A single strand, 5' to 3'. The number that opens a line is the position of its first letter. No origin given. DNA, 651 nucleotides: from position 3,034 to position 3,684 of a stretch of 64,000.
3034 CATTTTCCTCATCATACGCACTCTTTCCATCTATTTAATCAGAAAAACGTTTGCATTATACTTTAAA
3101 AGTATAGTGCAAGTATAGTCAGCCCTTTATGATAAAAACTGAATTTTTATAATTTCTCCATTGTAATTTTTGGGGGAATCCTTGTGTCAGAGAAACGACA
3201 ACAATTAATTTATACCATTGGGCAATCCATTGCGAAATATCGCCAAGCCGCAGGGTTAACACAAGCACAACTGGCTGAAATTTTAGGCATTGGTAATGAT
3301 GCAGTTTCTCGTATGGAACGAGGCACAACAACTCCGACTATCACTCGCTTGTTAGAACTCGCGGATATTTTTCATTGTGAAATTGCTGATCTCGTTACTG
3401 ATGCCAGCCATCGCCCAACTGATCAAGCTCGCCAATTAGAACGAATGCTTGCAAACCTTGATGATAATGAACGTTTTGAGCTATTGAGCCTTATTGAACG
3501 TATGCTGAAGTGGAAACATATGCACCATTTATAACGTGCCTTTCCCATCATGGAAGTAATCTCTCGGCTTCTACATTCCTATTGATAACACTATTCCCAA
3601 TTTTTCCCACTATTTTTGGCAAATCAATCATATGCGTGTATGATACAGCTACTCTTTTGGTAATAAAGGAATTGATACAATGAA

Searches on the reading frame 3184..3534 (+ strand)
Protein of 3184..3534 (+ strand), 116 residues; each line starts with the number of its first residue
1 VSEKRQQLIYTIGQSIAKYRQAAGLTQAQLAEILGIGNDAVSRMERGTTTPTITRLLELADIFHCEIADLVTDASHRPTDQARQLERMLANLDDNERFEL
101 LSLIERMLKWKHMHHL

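Call 3: search_protein_families(library=pfam, proteins=[window:3184-3534:+], max_evalue=0.01)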
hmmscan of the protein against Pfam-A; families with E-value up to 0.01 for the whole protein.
window:3184-3534:+ (116 aa): 9 families
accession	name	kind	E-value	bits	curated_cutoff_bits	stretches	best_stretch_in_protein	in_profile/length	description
PF01381.28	HTH_3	-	1.4e-15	57.4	23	1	16-70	1-55/55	Helix-turn-helix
PF13560.12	HTH_31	-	1.3e-11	45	27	1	13-66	3-57/64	Helix-turn-helix domain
PF13443.12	HTH_26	-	9.4e-09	35.8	22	1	18-72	4-59/63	Cro/C1-type HTH DNA-binding domain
PF13744.12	HTH_37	-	5.9e-07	29.7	27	1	12-61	19-69/80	Helix-turn-helix domain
PF15731.11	MqsA_antitoxin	-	9.9e-07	29.4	30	1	13-61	71-121/131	Antitoxin component of bacterial toxin-antitoxin system, MqsA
PF12844.13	HTH_19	-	0.00083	19.7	30.2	1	13-63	1-51/64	Helix-turn-helix domain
PF08667.16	BetR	-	0.0018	18.8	21.6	1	14-88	12-90/148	BetR domain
PF20432.4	Xre-like-HTH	-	0.0036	18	25.8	1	22-47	21-48/63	Antitoxin Xre-like helix-turn-helix domain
PF04545.22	Sigma70_r4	-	0.0059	16.5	24.1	0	19-46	15-42/50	Sigma-70, region 4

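Call 4: search_protein_families(library=padloc, proteins=[window:3184-3534:+], max_evalue=0.01)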
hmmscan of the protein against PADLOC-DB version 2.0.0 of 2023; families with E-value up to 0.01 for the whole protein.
window:3184-3534:+ (116 aa): 19 families
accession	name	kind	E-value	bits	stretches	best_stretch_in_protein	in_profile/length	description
PDLC02926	HTH_VI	-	9.4e-11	39.8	1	12-89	2-80/92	-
PDLC04775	PDC-M69A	-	7.8e-09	34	1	11-108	7-101/113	-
PDLC04142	capH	-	7.9e-08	31.3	1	12-107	7-98/103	capH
PDLC03947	RmrA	-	1.3e-07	28.8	1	7-66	7-66/383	-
PDLC03951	RmrA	-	1.5e-07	28.7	1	14-74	11-71/400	-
PDLC03954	RmrA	-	1.9e-07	28.4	1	5-87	4-85/380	-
PDLC03945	RmrA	-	5.6e-07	27.1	1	12-71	3-62/394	-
PDLC03952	RmrA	-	7.6e-07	26.3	1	10-74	21-85/395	-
PDLC03949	RmrA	-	7.3e-06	23.1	1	20-88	11-82/363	-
PDLC04762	PDC-M64C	-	2.6e-05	22.2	1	5-77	21-93/97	-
PDLC03955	RmrA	-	9.4e-05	19.8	1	16-65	25-74/371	-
PDLC03671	Control_protein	-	0.0001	20.4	1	14-73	17-76/84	control protein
PDLC03956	RmrA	-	0.00011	19.4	1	12-66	9-64/399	-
PDLC03664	Control_protein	-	0.00022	19.6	1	11-69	13-71/74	control protein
PDLC03953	RmrA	-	0.00036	17.9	1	13-80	7-74/373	-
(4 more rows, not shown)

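Call 5: search_protein_families(library=ncbifam, proteins=[window:3184-3534:+], max_evalue=0.01)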
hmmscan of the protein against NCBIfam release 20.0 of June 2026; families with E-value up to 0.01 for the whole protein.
window:3184-3534:+ (116 aa): 19 families
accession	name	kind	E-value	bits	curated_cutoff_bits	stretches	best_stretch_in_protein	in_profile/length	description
NF041951.1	phage_RstR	subfamily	2.5e-14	53.4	80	1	12-109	3-101/108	RstR family transcriptional repressor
TIGR03070.1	couple_hipB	subfamily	2.2e-12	46.7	71.65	1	12-64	3-55/58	type II toxin-antitoxin system Y4mF family antitoxin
NF047948.1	male_kill_WMK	equivalog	8.8e-12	45.1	300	1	2-108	153-259/300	WO male-killing family protein Wmk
NF007257.0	PRK09706.1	subfamily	7.6e-11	42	101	1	11-106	5-98/135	transcriptional repressor DicA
NF006015.0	PRK08154.1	subfamily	6.3e-10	38.7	204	1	3-110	22-128/314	anaerobic benzoate catabolism transcriptional regulator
TIGR03830.1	CxxCG_CxxCG_HTH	subfamily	5e-09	36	61.8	1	10-57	64-113/127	type II TA system antitoxin MqsA family protein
NF007408.0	PRK09943.1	equivalog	1.8e-07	30.9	211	1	11-75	7-71/185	HTH-type transcriptional regulator PuuR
NF052239.1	antitox_spr1629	equivalog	5.8e-07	28.9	335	1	12-72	3-63/377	spr1629 family repressor/antitoxin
NF041575.1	antitoxPezA_Strep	equivalog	1.1e-05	25.5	290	1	12-71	2-61/158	type II toxin-antitoxin system antitoxin PezA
TIGR00270.2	TIGR00270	equivalog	4.5e-05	23.3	110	1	7-77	71-141/159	multiprotein bridging factor aMBF1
NF003162.0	PRK04140.1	equivalog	8.5e-05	21.7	263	1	13-80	128-195/317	transcriptional regulator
NF047542.1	telomere_Tap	equivalog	0.00092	18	600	1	17-63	23-69/695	telomere-associated protein Tap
NF046032.1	TransRegSlrRBacil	equivalog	0.0011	19.1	250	1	12-71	2-62/149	HTH-type transcriptional regulator SlrR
NF050110.1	TransRegBldD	equivalog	0.0022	17.8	250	1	41-93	40-90/162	transcriptional regulator BldD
TIGR02612.1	mob_myst_A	hypoth_equivalog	0.0026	17.6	122.6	1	18-66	32-82/150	mobile mystery protein A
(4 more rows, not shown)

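Call 40: search_solved_structures(query=window:3184-3534:+, max_evalue=0.001)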
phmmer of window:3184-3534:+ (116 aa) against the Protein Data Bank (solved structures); distinct sequences matched with E-value up to 0.001: 10.
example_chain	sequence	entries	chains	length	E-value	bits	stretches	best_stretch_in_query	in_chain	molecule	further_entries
7t8i_A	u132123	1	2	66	6.8e-06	29.5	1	11-66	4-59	Phage element (ICEBs1)transcriptional regulator (Xre family)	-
9sf2_A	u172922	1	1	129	1.4e-05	28.5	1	13-83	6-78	Transcriptional regulator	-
3op9_A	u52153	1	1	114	2.2e-05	27.9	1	11-91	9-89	Pli0006 protein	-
8ezt_A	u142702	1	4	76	6.9e-05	26.3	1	12-67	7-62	HipB(Lp)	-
2p5t_A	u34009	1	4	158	7.1e-05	26.3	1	12-73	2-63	Putative transcriptional regulator PezA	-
8tac_A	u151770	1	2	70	0.00012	25.5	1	11-62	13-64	DBP48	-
1adr_A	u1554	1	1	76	0.00042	23.8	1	12-67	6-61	P22 C2 REPRESSOR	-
2r1j_L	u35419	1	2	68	0.00042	23.8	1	12-66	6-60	Repressor protein C2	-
3jxb_C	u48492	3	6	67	0.00043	23.8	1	12-66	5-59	Repressor protein C2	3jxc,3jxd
3qq6_A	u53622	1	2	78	0.00067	23.1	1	10-71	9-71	HTH-type transcriptional regulator sinR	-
